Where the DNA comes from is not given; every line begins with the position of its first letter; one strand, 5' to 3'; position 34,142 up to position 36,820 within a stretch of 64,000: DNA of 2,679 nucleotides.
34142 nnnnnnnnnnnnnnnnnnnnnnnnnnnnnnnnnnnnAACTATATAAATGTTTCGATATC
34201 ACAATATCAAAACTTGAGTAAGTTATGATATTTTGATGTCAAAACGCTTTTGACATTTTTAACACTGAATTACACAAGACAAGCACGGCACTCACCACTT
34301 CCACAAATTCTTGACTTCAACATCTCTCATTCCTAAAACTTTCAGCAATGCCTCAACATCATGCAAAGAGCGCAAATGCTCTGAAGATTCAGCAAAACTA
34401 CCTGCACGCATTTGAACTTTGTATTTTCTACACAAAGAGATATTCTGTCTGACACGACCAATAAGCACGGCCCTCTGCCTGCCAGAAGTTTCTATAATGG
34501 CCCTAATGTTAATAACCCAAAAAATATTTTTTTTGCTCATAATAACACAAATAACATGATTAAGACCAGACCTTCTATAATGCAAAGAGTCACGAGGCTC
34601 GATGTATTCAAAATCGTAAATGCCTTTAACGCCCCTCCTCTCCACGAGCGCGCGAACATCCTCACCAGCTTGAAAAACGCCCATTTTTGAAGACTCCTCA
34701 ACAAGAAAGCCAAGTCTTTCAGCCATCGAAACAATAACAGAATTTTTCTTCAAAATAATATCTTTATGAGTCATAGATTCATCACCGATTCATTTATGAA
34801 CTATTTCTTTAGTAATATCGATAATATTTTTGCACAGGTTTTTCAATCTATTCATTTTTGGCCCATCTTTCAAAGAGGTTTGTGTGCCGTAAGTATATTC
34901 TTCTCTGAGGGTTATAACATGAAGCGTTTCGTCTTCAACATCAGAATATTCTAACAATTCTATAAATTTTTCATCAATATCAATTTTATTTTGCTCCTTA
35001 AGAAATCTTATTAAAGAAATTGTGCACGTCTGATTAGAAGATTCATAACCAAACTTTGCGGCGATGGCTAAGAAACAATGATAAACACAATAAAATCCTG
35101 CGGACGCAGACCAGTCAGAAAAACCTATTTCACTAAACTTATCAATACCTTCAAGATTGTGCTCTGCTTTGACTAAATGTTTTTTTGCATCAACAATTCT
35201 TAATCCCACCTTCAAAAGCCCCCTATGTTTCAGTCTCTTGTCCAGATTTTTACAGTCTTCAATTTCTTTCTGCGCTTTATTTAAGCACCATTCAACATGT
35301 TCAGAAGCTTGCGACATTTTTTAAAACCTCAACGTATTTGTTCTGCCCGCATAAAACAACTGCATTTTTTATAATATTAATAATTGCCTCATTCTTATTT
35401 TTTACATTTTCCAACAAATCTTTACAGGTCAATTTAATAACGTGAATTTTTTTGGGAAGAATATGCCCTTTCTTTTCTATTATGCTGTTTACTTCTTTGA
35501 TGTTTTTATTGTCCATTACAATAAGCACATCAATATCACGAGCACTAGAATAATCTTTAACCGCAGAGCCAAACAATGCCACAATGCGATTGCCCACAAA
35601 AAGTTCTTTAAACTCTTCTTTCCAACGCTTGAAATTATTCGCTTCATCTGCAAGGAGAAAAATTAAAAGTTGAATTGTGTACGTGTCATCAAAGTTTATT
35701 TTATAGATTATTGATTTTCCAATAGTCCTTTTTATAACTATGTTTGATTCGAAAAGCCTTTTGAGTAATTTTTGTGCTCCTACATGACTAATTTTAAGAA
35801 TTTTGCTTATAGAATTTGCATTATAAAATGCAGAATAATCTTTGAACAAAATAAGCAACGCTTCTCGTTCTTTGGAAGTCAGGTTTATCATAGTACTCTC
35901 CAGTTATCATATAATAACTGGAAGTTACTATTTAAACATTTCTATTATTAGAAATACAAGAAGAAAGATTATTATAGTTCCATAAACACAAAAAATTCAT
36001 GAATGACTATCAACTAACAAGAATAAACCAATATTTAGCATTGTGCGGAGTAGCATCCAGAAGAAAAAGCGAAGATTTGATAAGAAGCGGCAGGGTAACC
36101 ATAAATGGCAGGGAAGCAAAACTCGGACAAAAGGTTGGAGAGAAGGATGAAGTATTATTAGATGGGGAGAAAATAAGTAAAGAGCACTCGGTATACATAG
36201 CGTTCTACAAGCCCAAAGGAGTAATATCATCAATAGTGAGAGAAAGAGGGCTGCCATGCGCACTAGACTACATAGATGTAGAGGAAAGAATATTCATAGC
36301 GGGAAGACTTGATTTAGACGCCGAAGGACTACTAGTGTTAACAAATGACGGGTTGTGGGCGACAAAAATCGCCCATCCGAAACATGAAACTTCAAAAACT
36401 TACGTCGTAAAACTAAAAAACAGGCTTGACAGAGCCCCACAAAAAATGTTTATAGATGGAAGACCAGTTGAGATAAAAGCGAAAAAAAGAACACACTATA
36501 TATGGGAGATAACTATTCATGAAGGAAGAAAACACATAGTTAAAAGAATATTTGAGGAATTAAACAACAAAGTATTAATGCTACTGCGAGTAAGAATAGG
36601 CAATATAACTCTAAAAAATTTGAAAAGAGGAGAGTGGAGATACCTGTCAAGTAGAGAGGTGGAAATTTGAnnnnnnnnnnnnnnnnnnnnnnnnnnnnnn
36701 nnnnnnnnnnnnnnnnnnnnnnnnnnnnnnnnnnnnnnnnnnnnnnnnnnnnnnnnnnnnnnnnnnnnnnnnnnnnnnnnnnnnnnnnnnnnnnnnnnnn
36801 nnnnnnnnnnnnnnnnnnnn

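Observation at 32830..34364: AAA+ (DUF4143-type) ATPase gene bracketed by a 43-bp perfect direct repeat, with a disrupted remnant of the neighbouring gene's C-terminus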

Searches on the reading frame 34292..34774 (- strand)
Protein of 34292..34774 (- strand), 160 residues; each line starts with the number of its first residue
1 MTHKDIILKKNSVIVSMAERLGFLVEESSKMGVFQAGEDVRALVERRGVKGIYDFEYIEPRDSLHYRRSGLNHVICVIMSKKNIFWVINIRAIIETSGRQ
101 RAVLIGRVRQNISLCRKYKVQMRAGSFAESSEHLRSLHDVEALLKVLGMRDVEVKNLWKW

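Call 6: search_protein_families(library=pfam, proteins=[window:34292-34774:-], max_evalue=0.01)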
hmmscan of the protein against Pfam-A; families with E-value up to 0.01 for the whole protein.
window:34292-34774:- (160 aa): 1 family
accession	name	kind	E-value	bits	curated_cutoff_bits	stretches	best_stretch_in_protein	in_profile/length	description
PF01876.22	RNase_P_p30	-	2.9e-09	37.1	35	1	67-156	122-209/214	RNase P subunit p30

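Call 8: find_encoding_contigs(protein=window:34292-34774:-, flank=10000, max_places=10)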
Protein window:34292-34774:- (160 aa): no gene with exactly this product is on record in the collection.

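Call 10: find_homologous_proteins(query=window:34292-34774:-)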
Query window:34292-34774:- (160 aa): 10 proteins with E <= 0.001 among 60 candidates.
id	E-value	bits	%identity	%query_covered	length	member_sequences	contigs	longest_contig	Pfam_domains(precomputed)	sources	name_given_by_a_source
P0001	1.8e-98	344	100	100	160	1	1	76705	PF01876.23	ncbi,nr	ncbi:hypothetical protein HY483_01290 [Candidatus Woesearchaeota archaeon]|nr:hypothetical protein [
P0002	5.6e-78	278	79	96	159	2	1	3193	PF01876.23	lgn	-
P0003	5.4e-54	200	56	98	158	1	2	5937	PF01876.23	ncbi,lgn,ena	-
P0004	5.4e-51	190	58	100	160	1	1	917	PF01876.23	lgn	-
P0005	5.8e-51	190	58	99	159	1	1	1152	PF01876.23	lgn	-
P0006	2.4e-50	188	53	99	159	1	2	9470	PF01876.23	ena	-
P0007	2.5e-21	94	38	93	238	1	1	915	PF01876.23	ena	-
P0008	6.6e-17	79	37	79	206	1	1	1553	PF01876.23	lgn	-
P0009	3.2e-16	77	40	74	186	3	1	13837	PF01876.23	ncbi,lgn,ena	-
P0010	6.2e-13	66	42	68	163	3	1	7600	PF01876.23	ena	-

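Call 12: find_encoding_contigs(protein=P0002, flank=10000, max_places=4)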
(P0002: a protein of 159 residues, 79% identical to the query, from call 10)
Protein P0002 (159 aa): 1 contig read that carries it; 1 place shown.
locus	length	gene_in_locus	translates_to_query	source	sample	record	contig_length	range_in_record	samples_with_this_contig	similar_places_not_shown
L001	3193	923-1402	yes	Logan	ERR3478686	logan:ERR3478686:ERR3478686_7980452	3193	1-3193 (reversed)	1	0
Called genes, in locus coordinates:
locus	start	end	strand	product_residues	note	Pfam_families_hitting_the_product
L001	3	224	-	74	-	?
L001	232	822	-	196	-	PF01909:NTP_transf_2 (weak), PF18765:Polbeta (faint)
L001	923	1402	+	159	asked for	PF01876:RNase_P_p30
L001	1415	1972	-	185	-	-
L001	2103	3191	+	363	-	?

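Call 13: find_encoding_contigs(protein=P0003, flank=10000, max_places=4)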
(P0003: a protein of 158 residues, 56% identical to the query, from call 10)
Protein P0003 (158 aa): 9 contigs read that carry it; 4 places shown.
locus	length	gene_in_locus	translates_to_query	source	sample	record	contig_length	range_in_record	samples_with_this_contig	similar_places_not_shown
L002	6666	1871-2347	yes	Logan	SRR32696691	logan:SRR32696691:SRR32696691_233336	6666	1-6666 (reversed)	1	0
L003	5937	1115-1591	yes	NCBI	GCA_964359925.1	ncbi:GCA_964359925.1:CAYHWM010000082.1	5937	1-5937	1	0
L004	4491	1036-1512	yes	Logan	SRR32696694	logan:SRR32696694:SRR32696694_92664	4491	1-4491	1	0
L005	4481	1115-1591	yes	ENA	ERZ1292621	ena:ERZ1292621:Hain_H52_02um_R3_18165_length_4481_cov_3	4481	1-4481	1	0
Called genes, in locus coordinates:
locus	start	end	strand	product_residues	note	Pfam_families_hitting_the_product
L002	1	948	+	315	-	?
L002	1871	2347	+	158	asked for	PF01876:RNase_P_p30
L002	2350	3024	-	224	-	-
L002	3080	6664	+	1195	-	?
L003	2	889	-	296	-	?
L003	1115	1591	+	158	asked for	PF01876:RNase_P_p30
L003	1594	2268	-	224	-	-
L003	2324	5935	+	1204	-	?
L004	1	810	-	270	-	?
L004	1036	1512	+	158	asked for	PF01876:RNase_P_p30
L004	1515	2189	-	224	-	-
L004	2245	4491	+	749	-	?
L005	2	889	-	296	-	?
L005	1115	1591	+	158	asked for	PF01876:RNase_P_p30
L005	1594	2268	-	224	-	-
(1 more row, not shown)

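Call 14: find_encoding_contigs(protein=P0006, flank=10000, max_places=4)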
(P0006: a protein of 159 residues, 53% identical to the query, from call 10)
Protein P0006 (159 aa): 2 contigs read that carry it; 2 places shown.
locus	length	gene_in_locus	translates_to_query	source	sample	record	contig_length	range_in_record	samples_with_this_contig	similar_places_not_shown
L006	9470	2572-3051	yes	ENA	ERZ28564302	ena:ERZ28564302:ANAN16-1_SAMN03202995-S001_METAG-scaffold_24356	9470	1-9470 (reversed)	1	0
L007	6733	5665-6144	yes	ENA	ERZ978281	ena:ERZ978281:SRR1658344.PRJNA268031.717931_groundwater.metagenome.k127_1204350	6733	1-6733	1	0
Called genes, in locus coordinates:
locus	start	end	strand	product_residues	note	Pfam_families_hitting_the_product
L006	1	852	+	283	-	?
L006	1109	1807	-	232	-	PF01163:RIO1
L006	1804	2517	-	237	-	PF00849:PseudoU_synth_2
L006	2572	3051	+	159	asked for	PF01876:RNase_P_p30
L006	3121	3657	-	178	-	-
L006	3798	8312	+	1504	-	-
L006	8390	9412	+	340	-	-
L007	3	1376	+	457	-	?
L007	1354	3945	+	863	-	PF04406:TP6A_N, PF20768:Topo_VI_alpha, PF21180:TOP6A-Spo11_Toprim, PF14890:Intein_splicing, PF14528:LAGLIDADG_3 (faint), PF21180:TOP6A-Spo11_Toprim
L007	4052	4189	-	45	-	-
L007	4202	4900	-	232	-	PF01163:RIO1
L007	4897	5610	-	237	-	PF00849:PseudoU_synth_2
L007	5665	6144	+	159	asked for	PF01876:RNase_P_p30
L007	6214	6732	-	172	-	?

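Call 31: search_protein_families(library=ncbifam, proteins=[window:34292-34774:-], max_evalue=0.01)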
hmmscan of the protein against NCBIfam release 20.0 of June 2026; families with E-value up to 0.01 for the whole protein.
window:34292-34774:- (160 aa): 3 families
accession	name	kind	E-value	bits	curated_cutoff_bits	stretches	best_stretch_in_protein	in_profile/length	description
NF046111.1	RNaseP3Mthb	equivalog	8.6e-15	55.2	200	1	67-155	119-207/236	ribonuclease P protein component 3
NF046108.1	RNaseP3Mthcoc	equivalog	4.1e-09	36.3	250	1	65-147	108-190/227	ribonuclease P protein component 3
NF003023.0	PRK03892.1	equivalog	5.5e-08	32.5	323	1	66-155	113-202/217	Ribonuclease P protein component 3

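Call 85: find_encoding_contigs(protein=P0004, flank=3000, max_places=4)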
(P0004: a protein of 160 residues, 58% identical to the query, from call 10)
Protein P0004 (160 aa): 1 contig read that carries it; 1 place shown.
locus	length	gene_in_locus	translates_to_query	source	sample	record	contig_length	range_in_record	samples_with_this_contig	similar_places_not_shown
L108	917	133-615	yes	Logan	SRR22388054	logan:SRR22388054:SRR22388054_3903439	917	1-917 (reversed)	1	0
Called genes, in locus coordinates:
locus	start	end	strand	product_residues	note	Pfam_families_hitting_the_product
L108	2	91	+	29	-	?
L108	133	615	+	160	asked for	PF01876:RNase_P_p30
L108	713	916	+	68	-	?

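Call 86: find_encoding_contigs(protein=P0005, flank=3000, max_places=4)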
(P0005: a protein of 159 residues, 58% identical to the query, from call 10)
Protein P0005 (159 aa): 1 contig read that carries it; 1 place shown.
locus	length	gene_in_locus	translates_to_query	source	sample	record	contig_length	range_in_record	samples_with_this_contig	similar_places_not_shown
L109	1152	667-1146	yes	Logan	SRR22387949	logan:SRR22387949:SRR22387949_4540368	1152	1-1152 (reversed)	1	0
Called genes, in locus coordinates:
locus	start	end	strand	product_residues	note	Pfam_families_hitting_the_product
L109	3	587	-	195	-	?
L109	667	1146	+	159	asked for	PF01876:RNase_P_p30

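Call 90: search_protein_families(library=pfam, proteins=[L108:713-916:+], max_evalue=0.001)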
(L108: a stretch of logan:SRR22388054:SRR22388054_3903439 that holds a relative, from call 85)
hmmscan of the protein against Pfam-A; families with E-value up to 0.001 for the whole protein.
L108:713-916:+ (68 aa): 0 families

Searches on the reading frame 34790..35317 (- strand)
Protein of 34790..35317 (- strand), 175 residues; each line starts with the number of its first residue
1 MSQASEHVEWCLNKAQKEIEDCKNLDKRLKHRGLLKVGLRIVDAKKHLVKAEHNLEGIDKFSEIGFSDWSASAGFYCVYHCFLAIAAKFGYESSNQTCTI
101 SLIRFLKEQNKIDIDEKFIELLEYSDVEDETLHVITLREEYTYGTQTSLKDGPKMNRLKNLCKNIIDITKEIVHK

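Call 6: search_protein_families(library=pfam, proteins=[window:34790-35317:-], max_evalue=0.01)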
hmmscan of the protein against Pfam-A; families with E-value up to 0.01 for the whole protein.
window:34790-35317:- (175 aa): 1 family
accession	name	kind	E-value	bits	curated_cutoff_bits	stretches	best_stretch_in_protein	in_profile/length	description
PF05168.19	HEPN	-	1.5e-05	25.5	22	1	45-123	2-81/117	HEPN domain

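Call 30: search_protein_families(library=padloc, proteins=[window:34790-35317:-], max_evalue=0.01)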
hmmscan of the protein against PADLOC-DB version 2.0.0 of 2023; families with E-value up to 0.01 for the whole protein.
window:34790-35317:- (175 aa): 0 families

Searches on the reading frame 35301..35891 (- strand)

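Call 6: search_protein_families(library=pfam, proteins=[window:35301-35891:-], max_evalue=0.01)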
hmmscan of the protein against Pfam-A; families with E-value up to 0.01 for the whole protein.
window:35301-35891:- (196 aa): 3 families
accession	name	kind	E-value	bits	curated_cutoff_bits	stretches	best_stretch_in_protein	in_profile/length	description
PF01909.29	NTP_transf_2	-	4.6e-06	27.4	21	1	89-175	3-88/93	Nucleotidyltransferase domain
PF04722.18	Ssu72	-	0.0043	17.1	25.3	1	84-176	83-156/189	Ssu72-like protein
PF07106.19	TBPIP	-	0.0079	16.5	22.8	0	33-66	29-62/62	TBPIP/Hop2 winged helix domain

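Call 30: search_protein_families(library=padloc, proteins=[window:35301-35891:-], max_evalue=0.01)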
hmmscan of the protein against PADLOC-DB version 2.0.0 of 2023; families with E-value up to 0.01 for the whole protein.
window:35301-35891:- (196 aa): 7 families
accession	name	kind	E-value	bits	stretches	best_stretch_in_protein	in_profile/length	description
PDLC04368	PDC-M05A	-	1.8e-12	45.5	1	6-185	13-193/201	-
PDLC04369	PDC-M05A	-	2.2e-10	38.5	1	10-187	17-191/201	-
PDLC04372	PDC-M05A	-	1.6e-05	23.3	1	39-180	15-156/167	-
PDLC04903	PDC-S09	-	6.1e-05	21.3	1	90-176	14-104/108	-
PDLC02976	WH_III-A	-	0.0018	16.9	0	12-57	8-53/104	-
PDLC01438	Csa3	-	0.0019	16.3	1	4-166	145-276/305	"CAS-I,CAS-II,CAS-III,CAS-IV,CAS-V,CAS-VI; associated_signaling"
PDLC04905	PDC-S09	-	0.0022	16.3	1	103-149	23-74/101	-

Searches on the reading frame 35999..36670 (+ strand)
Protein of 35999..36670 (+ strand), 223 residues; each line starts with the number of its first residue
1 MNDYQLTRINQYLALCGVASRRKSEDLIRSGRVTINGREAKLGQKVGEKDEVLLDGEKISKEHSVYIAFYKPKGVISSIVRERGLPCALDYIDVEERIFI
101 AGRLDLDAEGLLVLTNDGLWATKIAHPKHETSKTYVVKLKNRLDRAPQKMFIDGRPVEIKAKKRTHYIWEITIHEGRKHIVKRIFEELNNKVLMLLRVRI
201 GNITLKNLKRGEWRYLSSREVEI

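Call 6: search_protein_families(library=pfam, proteins=[window:35999-36670:+], max_evalue=0.01)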
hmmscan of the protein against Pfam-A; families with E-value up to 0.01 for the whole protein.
window:35999-36670:+ (223 aa): 3 families
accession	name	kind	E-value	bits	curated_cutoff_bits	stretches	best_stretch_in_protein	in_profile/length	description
PF00849.27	PseudoU_synth_2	-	2.9e-14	54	26.8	1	66-186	2-151/152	RNA pseudouridylate synthase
PF01479.30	S4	-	1.2e-09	38.1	22.8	1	8-52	2-48/48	S4 domain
PF01509.24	TruB_N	-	0.0093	16.8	27.3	0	98-140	9-49/149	TruB family pseudouridylate synthase (N terminal domain)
